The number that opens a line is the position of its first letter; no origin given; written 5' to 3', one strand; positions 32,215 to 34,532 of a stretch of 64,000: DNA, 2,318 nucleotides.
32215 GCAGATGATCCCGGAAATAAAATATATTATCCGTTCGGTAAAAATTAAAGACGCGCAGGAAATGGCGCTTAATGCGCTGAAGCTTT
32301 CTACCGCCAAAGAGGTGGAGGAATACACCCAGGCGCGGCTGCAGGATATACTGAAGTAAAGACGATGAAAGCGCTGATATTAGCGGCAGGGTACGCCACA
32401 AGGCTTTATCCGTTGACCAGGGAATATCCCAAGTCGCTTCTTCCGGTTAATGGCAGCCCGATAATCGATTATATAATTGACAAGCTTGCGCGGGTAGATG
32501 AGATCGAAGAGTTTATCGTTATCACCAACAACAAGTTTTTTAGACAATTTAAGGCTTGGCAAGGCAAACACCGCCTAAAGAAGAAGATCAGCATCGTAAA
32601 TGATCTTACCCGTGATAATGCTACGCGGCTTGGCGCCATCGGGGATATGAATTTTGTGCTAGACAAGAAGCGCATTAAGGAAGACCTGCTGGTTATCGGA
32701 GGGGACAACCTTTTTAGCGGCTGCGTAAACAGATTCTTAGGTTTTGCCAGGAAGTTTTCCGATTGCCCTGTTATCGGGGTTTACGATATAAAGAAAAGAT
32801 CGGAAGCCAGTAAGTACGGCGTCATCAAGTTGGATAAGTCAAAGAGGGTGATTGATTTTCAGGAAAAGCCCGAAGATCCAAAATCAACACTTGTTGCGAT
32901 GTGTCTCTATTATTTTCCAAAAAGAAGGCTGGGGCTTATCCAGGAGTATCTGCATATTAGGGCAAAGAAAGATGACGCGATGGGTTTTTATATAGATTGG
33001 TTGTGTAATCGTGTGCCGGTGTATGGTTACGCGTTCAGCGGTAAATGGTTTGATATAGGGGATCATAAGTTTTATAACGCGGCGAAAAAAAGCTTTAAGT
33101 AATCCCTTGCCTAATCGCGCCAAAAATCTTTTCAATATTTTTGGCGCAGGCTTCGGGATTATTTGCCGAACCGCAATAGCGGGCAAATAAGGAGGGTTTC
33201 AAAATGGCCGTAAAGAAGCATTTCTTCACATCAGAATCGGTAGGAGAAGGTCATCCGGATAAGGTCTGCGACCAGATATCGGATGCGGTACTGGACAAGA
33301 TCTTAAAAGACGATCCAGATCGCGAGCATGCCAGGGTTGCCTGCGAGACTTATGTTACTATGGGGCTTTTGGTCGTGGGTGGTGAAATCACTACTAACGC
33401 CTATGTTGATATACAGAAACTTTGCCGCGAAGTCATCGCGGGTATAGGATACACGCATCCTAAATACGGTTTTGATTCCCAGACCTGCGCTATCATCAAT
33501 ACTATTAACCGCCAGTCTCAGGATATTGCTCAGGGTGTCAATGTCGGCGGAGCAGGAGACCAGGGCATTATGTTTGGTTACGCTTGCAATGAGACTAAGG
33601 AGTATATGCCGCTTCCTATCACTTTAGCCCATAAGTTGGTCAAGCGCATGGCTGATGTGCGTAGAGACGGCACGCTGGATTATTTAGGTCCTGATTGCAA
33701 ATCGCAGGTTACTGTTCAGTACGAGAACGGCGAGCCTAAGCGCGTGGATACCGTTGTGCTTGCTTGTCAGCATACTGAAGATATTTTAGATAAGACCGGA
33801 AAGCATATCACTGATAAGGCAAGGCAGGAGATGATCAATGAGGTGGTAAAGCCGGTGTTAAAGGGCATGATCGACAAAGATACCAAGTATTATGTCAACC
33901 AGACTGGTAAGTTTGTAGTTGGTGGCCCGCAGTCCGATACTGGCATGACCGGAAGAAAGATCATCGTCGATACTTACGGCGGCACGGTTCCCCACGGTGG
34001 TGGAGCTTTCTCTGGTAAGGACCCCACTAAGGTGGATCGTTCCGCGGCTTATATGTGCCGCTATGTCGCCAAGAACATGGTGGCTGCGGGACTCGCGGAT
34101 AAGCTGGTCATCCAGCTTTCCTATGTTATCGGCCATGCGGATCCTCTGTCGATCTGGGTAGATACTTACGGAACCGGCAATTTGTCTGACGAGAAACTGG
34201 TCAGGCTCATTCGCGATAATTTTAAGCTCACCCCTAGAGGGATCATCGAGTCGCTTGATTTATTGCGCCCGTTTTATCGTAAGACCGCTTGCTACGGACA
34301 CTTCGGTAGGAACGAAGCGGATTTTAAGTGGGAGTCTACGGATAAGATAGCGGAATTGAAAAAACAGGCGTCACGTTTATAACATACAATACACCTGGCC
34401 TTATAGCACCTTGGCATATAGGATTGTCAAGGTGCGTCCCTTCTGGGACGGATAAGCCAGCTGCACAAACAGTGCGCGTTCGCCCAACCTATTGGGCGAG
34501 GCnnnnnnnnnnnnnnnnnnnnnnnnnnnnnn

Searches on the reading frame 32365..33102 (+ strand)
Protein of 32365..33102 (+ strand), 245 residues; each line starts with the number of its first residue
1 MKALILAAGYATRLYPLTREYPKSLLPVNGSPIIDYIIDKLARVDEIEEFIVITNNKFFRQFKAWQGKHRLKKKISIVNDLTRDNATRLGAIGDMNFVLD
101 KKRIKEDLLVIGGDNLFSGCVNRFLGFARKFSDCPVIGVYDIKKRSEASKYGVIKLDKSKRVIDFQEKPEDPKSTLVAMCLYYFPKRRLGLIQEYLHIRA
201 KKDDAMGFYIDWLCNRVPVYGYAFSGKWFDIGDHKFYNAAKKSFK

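Call 48: search_protein_families(library=ncbifam, proteins=[window:32365-33102:+], max_evalue=1e-10)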
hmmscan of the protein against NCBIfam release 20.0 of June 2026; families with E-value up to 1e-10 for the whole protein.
window:32365-33102:+ (245 aa): 14 families
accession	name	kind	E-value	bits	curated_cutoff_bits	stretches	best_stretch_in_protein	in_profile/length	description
TIGR03992.1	Arch_glmU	subfamily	1.7e-25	89.7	292.1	1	1-233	1-216/393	bifunctional sugar-1-phosphate nucleotidylyltransferase/acetyltransferase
NF041313.1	UDPGP_AglF_Halo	equivalog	2.1e-24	86.3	400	1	1-186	1-176/234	UTP--glucose-1-phosphate uridylyltransferase AglF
TIGR01208.1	rmlA_long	equivalog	1e-23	83.8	320.25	1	2-234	1-224/353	glucose-1-phosphate thymidylyltransferase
TIGR02091.1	glgC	equivalog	3.8e-20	72.3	424.9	1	2-239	2-255/364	glucose-1-phosphate adenylyltransferase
NF041173.1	Sug_nt_acttase_Thmprot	equivalog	8.2e-19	67.8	600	1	1-232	1-215/405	bifunctional sugar-1-phosphate nucleotidylyltransferase/acetyltransferase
TIGR01207.1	rmlA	equivalog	3e-18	65.9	360.65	1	2-188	1-179/286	glucose-1-phosphate thymidylyltransferase RfbA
NF003670.0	PRK05293.1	equivalog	4e-18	65.5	470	1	3-238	7-252/382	glucose-1-phosphate adenylyltransferase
TIGR01099.1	galU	equivalog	4e-17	62.7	326.8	1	1-237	2-258/261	UTP--glucose-1-phosphate uridylyltransferase GalU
NF052502.1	man1P_GTase_Rv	exception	3.7e-16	58.9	440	1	2-235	2-221/352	mannose-1-phosphate guanylyltransferase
NF012024.0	PRK15480.1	equivalog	1.7e-13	50.3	588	1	2-191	5-186/292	glucose-1-phosphate thymidylyltransferase RfbA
NF045761.1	NAMPUrTaseMurU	equivalog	1.2e-12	48.1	250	0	1-51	1-50/226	N-acetylmuramate alpha-1-phosphate uridylyltransferase MurU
NF002023.0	PRK00844.1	subfamily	2.1e-12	46.6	458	1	3-224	9-244/408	glucose-1-phosphate adenylyltransferase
NF002772.0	PRK02862.1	equivalog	2.5e-12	46.3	537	0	3-173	6-183/429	glucose-1-phosphate adenylyltransferase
NF049965.1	GlMnHpPGnyltfHddC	equivalog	7.6e-12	45.3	300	1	1-185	1-168/221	D-glycero-D-manno-heptose 1-phosphate guanosyltransferase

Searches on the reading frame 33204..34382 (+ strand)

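Call 48: search_protein_families(library=ncbifam, proteins=[window:33204-34382:+], max_evalue=1e-10)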
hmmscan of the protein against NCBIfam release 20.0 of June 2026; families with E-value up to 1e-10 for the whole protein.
window:33204-34382:+ (392 aa): 1 family
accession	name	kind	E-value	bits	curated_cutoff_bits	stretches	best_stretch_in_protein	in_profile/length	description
TIGR01034.1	metK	equivalog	1.4e-168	560.7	309.4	1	7-387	1-375/377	methionine adenosyltransferase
